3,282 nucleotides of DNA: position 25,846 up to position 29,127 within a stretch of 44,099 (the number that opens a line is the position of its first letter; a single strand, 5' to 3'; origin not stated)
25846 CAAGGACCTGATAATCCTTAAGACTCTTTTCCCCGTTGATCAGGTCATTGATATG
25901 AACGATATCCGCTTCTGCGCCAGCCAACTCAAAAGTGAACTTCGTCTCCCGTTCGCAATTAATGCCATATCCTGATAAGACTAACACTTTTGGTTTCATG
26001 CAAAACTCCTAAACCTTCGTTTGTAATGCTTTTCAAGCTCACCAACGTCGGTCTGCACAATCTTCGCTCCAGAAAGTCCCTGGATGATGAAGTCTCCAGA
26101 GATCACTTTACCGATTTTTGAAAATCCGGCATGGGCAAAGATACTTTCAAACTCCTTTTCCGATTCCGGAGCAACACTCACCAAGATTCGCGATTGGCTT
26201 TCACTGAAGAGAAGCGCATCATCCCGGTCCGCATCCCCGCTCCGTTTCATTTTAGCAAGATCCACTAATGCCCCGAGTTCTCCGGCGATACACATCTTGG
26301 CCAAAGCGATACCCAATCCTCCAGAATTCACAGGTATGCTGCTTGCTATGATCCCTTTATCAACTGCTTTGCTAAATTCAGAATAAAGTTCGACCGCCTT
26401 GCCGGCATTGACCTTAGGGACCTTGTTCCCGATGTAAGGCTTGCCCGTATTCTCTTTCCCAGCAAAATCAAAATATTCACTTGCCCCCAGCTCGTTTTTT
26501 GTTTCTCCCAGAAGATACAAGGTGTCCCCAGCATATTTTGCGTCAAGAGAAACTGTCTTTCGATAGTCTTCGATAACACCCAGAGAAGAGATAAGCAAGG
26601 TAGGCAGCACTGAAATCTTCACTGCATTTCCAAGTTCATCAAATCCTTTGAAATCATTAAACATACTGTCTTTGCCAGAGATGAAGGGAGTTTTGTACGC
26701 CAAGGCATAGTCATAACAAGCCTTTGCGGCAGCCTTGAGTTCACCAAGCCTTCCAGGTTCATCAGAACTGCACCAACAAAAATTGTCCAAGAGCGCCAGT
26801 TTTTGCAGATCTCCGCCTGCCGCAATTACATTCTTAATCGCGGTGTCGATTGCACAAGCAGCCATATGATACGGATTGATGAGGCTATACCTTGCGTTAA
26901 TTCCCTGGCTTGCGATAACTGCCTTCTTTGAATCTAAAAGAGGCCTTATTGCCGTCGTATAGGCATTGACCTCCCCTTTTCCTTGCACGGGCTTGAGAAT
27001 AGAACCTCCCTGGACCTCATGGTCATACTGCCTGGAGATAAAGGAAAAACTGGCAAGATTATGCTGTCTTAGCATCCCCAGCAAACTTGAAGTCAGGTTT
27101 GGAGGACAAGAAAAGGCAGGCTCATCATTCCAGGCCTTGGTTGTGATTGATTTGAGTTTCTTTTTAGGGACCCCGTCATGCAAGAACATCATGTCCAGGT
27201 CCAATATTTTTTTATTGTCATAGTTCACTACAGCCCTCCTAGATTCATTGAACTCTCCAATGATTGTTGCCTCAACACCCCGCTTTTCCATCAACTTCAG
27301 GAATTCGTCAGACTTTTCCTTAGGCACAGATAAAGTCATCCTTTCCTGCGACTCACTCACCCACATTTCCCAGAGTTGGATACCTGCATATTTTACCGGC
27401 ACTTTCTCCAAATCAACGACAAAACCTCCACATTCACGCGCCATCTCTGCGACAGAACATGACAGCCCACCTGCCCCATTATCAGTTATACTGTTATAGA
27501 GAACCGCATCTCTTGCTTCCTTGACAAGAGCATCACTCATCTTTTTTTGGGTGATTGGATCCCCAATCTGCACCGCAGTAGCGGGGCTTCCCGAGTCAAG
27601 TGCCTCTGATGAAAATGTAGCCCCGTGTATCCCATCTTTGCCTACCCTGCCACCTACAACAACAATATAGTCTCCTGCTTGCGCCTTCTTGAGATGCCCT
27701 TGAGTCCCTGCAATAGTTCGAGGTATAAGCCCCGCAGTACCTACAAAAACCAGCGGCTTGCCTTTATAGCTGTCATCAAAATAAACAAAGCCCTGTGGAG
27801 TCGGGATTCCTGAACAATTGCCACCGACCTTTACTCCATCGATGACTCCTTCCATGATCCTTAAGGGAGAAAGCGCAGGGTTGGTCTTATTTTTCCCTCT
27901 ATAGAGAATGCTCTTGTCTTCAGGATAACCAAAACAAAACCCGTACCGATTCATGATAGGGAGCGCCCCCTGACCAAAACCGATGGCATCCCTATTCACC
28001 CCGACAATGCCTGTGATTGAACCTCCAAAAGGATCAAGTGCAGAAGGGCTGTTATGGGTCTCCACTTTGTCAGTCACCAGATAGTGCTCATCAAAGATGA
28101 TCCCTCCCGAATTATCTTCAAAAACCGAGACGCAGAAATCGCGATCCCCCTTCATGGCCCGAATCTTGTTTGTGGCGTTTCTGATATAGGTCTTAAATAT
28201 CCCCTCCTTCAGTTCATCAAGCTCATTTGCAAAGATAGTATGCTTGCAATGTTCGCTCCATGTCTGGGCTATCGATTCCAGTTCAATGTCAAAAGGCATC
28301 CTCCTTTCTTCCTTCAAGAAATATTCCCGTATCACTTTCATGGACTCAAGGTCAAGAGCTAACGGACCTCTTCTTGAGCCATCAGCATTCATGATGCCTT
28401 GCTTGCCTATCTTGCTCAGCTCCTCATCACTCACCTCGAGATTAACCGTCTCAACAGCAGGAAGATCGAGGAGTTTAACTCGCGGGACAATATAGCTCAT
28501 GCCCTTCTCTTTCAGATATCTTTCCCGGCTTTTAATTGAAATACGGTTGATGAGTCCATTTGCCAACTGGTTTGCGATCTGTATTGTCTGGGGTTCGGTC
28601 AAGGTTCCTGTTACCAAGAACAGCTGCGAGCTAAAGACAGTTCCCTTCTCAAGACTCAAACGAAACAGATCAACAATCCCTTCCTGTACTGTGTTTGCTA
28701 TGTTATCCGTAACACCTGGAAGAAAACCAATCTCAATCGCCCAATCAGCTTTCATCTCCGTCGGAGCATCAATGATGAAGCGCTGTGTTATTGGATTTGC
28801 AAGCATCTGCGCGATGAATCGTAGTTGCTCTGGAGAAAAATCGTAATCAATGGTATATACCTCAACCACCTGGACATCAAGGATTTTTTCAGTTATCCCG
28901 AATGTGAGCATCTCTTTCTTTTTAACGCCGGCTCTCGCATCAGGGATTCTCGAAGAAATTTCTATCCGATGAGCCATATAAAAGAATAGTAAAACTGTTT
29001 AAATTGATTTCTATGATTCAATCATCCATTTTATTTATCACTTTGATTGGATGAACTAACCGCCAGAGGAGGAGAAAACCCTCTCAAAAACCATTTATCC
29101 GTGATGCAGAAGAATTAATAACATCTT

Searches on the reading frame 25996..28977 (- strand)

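Call 42: search_protein_families(library=pfam, proteins=[window:25996-28977:-], max_evalue=0.001)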
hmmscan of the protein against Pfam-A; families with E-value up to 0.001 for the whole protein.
window:25996-28977:- (993 aa): 3 families
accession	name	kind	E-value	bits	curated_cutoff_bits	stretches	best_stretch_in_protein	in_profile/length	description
PF02769.27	AIRS_C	-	1.4e-45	155.7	23.1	2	433-585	1-154/156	AIR synthase related protein, C-terminal domain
PF00586.29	AIRS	-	6e-14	52.9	24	2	295-418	9-112/112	AIR synthase related protein, N-terminal domain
PF18072.6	FGAR-AT_linker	-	1.3e-12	48.4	26.6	1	202-246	6-49/50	Formylglycinamide ribonucleotide amidotransferase linker domain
